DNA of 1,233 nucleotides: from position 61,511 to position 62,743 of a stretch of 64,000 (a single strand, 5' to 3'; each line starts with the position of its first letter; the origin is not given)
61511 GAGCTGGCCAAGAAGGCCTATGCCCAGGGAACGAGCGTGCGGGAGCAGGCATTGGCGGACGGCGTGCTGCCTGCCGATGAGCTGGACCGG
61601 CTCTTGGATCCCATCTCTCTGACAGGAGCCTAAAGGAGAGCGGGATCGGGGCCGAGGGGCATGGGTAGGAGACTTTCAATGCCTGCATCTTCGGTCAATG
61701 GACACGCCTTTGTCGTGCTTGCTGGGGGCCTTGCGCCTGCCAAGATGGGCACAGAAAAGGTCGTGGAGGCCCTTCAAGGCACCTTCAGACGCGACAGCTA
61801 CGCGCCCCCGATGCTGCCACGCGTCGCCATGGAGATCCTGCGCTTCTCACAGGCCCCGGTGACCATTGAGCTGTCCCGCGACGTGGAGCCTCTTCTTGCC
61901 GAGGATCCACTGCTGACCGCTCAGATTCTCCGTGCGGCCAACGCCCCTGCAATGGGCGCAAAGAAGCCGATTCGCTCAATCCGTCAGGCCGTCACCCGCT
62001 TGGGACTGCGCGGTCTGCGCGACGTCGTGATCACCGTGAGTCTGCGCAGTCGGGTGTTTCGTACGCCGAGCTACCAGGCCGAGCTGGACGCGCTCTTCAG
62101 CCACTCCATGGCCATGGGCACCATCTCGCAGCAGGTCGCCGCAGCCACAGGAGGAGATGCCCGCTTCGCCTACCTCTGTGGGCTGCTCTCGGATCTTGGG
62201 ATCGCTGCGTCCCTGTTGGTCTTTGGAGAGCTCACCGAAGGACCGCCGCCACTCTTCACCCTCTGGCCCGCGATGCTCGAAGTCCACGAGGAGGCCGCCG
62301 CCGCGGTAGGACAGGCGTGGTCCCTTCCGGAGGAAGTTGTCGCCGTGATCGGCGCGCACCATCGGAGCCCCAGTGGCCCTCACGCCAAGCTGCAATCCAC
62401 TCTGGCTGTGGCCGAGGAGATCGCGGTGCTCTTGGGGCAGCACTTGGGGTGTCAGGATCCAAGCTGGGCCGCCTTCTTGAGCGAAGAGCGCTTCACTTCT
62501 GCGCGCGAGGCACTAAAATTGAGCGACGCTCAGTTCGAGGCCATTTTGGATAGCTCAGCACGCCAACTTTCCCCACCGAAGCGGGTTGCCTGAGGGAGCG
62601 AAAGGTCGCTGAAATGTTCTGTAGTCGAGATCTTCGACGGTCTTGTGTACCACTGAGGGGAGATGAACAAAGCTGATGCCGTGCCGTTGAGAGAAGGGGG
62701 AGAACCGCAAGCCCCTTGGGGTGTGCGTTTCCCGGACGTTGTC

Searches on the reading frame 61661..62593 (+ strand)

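Call 8: search_protein_families(library=pfam, proteins=[window:61661-62593:+], max_evalue=0.01)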
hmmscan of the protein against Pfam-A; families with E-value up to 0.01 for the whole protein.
window:61661-62593:+ (310 aa): 1 family
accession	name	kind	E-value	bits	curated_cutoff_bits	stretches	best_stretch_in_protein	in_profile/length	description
PF08668.18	HDOD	-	6.2e-33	114.4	22.9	1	50-235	2-195/196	HDOD domain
